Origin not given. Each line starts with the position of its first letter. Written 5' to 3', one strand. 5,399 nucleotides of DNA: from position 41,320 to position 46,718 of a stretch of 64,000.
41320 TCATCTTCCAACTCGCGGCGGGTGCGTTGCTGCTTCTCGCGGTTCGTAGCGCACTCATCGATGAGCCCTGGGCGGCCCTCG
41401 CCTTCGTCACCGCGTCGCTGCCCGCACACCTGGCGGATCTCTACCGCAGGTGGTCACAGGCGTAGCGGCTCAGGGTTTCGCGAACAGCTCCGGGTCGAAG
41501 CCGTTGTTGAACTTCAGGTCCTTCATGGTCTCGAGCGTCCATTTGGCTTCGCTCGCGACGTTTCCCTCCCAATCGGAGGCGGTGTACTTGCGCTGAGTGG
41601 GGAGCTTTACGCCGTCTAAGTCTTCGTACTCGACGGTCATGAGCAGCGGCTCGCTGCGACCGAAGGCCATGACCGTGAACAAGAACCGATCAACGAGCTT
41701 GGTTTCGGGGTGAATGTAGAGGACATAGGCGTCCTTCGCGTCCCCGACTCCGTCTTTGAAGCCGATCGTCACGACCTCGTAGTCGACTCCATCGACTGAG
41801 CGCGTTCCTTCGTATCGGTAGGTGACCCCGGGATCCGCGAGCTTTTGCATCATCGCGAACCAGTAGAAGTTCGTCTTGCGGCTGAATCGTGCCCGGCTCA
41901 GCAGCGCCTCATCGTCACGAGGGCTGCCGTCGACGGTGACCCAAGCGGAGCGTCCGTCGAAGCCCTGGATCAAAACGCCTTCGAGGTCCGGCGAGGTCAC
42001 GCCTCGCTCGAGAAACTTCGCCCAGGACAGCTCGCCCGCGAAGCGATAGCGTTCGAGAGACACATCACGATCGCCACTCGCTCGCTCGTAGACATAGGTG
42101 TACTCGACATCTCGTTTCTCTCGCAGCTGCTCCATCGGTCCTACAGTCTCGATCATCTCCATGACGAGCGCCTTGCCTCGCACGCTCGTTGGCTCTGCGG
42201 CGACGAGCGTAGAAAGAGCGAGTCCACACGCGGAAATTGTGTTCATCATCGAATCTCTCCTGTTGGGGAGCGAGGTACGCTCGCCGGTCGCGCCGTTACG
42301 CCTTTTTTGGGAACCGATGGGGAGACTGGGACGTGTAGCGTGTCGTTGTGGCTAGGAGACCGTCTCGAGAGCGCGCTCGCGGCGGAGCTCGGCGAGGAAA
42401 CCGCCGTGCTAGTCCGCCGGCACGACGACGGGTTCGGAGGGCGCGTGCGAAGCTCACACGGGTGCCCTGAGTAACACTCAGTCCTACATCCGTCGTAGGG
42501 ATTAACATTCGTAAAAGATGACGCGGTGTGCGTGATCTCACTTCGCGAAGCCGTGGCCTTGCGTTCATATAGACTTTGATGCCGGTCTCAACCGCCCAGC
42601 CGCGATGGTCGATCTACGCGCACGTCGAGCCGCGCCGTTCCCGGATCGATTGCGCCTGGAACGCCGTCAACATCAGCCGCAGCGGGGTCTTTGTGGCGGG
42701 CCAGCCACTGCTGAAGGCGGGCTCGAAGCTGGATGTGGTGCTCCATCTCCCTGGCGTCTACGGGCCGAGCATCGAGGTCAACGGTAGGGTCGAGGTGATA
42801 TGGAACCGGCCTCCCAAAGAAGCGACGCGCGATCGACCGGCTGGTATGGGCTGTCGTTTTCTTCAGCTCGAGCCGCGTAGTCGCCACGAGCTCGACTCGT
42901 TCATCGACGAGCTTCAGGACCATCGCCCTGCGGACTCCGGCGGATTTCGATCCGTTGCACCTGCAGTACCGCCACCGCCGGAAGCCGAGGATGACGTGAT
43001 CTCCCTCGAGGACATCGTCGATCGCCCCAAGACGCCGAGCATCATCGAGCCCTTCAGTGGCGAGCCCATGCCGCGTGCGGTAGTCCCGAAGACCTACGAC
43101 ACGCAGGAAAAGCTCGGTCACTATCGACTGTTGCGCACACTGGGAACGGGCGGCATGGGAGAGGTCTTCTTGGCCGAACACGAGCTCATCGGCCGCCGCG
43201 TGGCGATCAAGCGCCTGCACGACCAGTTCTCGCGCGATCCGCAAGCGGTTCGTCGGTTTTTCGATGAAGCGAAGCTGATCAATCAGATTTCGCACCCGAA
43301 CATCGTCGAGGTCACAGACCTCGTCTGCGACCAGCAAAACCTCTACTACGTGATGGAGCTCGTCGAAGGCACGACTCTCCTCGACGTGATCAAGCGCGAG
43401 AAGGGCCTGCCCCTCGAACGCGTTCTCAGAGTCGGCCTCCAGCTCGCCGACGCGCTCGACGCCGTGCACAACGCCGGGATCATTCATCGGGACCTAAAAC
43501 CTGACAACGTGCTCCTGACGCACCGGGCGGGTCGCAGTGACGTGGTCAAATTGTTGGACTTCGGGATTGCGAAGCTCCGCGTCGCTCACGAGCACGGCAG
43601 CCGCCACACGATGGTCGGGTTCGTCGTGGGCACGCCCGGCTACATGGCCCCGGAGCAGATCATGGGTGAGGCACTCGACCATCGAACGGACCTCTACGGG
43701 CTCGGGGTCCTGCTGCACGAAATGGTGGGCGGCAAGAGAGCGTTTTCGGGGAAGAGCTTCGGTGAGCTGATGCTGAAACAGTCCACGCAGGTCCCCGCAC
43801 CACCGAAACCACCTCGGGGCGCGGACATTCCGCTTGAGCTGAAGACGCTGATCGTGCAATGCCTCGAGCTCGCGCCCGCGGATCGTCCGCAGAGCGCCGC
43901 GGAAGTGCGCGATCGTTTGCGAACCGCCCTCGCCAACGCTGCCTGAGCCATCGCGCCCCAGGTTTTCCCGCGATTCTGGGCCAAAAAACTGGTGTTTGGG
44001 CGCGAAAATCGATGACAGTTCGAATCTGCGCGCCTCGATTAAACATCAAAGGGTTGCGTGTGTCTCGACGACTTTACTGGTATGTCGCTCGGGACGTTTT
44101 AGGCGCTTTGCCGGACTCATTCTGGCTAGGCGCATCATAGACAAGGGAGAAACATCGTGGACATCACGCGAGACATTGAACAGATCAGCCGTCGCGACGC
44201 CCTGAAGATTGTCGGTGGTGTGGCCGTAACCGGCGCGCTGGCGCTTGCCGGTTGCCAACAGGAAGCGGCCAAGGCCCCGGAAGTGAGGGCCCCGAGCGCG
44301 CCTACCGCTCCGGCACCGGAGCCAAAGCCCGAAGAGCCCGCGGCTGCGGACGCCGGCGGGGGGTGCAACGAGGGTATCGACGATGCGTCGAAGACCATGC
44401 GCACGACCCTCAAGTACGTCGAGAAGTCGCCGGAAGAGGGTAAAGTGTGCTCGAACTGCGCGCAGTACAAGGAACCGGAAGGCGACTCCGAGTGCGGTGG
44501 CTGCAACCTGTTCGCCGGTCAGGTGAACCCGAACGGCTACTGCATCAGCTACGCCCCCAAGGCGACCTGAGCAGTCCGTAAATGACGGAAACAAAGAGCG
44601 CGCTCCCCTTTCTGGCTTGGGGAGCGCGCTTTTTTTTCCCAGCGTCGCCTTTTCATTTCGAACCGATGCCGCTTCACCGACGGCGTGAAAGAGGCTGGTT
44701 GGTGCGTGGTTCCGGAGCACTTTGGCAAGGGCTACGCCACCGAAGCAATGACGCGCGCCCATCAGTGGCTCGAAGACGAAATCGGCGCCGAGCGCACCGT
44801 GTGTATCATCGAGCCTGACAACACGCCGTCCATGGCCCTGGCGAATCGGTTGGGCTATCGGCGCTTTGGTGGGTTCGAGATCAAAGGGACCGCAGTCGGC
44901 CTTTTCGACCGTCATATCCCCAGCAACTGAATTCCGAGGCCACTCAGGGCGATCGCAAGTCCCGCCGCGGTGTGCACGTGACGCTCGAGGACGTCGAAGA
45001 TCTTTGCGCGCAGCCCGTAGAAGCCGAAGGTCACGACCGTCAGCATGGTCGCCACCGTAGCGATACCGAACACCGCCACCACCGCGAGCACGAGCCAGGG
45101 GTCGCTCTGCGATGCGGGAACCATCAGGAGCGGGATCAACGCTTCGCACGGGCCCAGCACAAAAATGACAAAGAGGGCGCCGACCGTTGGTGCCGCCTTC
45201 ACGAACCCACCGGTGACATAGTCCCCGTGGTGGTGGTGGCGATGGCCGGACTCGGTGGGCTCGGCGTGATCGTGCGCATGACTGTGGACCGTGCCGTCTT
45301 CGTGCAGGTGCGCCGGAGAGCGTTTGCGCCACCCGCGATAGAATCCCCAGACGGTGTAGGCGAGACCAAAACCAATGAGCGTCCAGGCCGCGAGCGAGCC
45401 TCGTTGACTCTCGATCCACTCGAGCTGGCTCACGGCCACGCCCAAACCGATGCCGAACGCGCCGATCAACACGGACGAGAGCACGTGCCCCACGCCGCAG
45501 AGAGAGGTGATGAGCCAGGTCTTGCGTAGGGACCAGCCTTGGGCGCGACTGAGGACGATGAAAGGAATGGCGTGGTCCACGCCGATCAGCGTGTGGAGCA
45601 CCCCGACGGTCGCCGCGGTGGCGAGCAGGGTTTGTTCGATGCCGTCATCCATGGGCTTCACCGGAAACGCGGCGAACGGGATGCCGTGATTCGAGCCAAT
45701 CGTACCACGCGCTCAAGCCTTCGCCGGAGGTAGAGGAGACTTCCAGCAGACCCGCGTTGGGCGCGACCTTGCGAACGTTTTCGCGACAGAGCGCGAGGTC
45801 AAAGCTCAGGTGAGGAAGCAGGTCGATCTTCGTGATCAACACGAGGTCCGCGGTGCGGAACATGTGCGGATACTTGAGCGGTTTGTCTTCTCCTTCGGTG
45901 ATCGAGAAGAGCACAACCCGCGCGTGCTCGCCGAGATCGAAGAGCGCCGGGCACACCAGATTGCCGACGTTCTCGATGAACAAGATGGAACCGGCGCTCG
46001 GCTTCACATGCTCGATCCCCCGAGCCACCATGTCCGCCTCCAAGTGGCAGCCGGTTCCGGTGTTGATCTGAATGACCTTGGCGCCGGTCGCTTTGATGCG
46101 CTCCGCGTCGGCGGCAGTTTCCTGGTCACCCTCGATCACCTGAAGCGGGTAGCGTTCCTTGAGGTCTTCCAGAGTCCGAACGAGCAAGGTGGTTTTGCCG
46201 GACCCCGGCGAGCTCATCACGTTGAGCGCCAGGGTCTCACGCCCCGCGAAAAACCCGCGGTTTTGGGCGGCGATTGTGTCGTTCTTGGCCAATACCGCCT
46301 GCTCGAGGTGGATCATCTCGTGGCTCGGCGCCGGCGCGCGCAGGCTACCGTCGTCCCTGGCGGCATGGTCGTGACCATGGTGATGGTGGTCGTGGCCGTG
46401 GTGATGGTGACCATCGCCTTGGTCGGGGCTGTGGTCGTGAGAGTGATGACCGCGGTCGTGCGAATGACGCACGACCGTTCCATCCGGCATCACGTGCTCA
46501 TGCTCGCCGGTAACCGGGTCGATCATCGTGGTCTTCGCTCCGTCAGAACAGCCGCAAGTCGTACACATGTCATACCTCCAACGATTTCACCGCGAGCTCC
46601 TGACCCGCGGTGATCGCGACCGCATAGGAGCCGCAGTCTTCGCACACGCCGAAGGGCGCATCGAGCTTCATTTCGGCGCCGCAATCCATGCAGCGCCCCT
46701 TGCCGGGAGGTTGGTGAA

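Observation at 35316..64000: Proteobacterial-style photosynthesis gene cluster in a myxobacterium-like genome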

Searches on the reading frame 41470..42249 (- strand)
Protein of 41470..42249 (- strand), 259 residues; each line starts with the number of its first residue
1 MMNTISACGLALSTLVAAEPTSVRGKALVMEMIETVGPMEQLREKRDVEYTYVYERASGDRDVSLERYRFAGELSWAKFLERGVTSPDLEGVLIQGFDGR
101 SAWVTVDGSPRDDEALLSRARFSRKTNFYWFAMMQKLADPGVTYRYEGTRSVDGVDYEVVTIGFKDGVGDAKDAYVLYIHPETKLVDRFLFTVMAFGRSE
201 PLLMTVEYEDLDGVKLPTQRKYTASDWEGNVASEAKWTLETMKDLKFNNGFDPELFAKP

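Call 4: search_protein_families(library=ncbifam, proteins=[window:41470-42249:-])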
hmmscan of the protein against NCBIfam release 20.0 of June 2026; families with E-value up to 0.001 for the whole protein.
window:41470-42249:- (259 aa): 0 families

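Call 29: search_protein_families(library=pfam, proteins=[window:41470-42249:-], max_evalue=0.01)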
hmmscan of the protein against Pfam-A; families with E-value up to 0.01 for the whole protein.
window:41470-42249:- (259 aa): 1 family
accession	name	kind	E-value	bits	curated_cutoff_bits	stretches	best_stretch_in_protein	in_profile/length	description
PF20113.4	DUF6503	-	7e-05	22.9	22.9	1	126-192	127-196/255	Family of unknown function (DUF6503)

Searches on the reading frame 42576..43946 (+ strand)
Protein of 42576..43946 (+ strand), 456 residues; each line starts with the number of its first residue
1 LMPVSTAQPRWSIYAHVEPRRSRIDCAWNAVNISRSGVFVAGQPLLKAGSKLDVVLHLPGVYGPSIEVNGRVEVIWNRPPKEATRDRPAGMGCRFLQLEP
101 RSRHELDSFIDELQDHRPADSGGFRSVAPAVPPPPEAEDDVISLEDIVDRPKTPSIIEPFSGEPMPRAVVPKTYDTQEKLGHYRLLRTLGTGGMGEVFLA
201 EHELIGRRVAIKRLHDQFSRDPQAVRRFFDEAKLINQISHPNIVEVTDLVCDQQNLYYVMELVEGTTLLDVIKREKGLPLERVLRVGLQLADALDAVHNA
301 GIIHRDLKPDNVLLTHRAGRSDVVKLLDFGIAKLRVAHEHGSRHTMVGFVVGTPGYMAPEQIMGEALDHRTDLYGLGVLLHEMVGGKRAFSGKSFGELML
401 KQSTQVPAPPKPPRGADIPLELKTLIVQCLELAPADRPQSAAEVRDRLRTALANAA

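Call 4: search_protein_families(library=ncbifam, proteins=[window:42576-43946:+])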
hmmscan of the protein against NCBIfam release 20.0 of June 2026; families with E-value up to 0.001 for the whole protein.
window:42576-43946:+ (456 aa): 20 families
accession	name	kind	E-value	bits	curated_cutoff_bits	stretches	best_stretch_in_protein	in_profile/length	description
NF033483.0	PknB_PASTA_kin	equivalog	2.8e-78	264.4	450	1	181-454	7-271/563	Stk1 family PASTA domain-containing Ser/Thr kinase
NF047741.1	antiphage_MADS6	equivalog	1.2e-47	162.8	460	2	289-454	307-463/612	methylation-associated defense system protein kinase MAD6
NF009651.0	PRK13184.1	equivalog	1.4e-47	162.3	839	1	181-451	2-290/932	serine/threonine-protein kinase PknD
NF052427.1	StpK7MSMEG_1200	equivalog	1.1e-46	159.6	900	1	178-454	4-271/601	serine/threonine protein kinase StpK7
TIGR03903.1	TOMM_kin_cyc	equivalog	5.8e-45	153.6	705.75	1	206-450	3-246/1267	TOMM system kinase/cyclase fusion protein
NF038150.1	lanthi_synth_IV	equivalog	1.6e-28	99.6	650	1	179-452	187-457/851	class IV lanthionine synthetase LanL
NF053615.1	SerThrKinAfsKStmc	equivalog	9.5e-27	94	1300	1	178-448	10-264/809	protein serine/threonine kinase AfsK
NF033442.0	BREX_PglW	equivalog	1.8e-24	85.6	990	1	181-388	512-708/1391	BREX system serine/threonine kinase PglW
NF038151.1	lanthi_synth_III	equivalog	2e-17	62.9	575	1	175-382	215-421/833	class III lanthionine synthetase LanKC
NF058632.1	SerThrKinPrkT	equivalog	2.8e-17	62.7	280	1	182-320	22-156/322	serine/threonine protein kinase PrkT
TIGR02266.1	gmx_TIGR02266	paralog_domain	2.5e-11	43.6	68.7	1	29-111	20-96/96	TIGR02266 family protein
TIGR03724.2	arch_bud32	equivalog_domain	1.4e-10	41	125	1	225-340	37-139/193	KEOPS complex kinase/ATPase Bud32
NF043056.1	T4SS_LegK1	equivalog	3.6e-10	39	550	1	251-385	149-285/516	Dot/Icm T4SS effector kinase LegK1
NF011463.0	PRK14879.1-4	equivalog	1.1e-09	38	188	1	196-339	28-167/237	Kae1-associated kinase Bud32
NF011460.0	PRK14879.1-1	equivalog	3.9e-09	36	199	1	225-334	55-159/232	Kae1-associated kinase Bud32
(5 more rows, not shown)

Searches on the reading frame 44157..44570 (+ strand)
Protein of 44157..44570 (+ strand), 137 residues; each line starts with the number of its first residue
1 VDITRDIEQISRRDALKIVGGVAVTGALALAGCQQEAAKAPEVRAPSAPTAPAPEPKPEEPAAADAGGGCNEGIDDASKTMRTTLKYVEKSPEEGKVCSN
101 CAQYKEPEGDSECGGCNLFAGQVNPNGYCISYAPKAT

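Call 29: search_protein_families(library=pfam, proteins=[window:44157-44570:+], max_evalue=0.01)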
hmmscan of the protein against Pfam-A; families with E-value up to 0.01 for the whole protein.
window:44157-44570:+ (137 aa): 2 families
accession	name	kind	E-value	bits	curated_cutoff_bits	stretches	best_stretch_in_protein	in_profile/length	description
PF01355.22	HIPIP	-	1.7e-09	38.3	22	1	88-133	21-66/66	High potential iron-sulfur protein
PF10518.14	TAT_signal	-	0.0035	17.7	22.7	1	9-29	1-21/21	TAT (twin-arginine translocation) pathway signal sequence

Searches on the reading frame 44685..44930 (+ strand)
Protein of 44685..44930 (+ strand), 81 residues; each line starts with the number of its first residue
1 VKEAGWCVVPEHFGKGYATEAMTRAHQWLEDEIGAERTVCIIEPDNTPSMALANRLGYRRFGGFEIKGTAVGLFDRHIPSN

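Call 29: search_protein_families(library=pfam, proteins=[window:44685-44930:+], max_evalue=0.01)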
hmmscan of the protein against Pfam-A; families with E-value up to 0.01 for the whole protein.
window:44685-44930:+ (81 aa): 4 families
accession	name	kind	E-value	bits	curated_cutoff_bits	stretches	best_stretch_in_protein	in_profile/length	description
PF13302.13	Acetyltransf_3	-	1.2e-12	49.1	25.4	1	3-59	82-138/138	Acetyltransferase (GNAT) domain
PF00583.31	Acetyltransf_1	-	5.5e-09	36.8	20.7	1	4-58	63-116/116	Acetyltransferase (GNAT) family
PF08445.16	FR47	-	0.0057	17.1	22.1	1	7-60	28-79/86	FR47-like protein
PF13508.13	Acetyltransf_7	-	0.0065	17.3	27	1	6-59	34-83/84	Acetyltransferase (GNAT) domain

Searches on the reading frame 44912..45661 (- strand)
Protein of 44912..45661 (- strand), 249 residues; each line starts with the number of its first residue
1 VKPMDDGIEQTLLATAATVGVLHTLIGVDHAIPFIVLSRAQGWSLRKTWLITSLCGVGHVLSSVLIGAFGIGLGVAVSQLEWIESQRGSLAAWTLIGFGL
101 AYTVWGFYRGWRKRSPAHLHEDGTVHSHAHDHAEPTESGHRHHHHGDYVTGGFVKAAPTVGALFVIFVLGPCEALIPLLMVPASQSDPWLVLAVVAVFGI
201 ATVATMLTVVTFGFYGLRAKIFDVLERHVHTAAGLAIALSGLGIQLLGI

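Call 29: search_protein_families(library=pfam, proteins=[window:44912-45661:-], max_evalue=0.01)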
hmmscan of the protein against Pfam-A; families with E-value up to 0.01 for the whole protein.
window:44912-45661:- (249 aa): 1 family
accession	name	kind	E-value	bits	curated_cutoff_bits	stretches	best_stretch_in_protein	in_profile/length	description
PF13386.12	DsbD_2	-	0.0011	19.3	24.9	1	46-240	29-196/199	Cytochrome C biogenesis protein transmembrane region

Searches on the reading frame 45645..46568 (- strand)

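Call 4: search_protein_families(library=ncbifam, proteins=[window:45645-46568:-])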
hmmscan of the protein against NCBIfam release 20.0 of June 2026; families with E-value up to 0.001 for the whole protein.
window:45645-46568:- (307 aa): 3 families
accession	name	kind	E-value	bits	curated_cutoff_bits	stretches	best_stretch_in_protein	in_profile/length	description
NF007775.0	PRK10463.1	equivalog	3.8e-99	331.7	385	1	1-295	1-287/290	hydrogenase nickel incorporation protein HypB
TIGR00073.1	hypB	equivalog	1.4e-82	276.4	121.2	1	84-295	3-213/217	hydrogenase nickel incorporation protein HypB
TIGR00101.1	ureG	equivalog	1.8e-10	41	204.2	1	116-297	5-196/199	urease accessory protein UreG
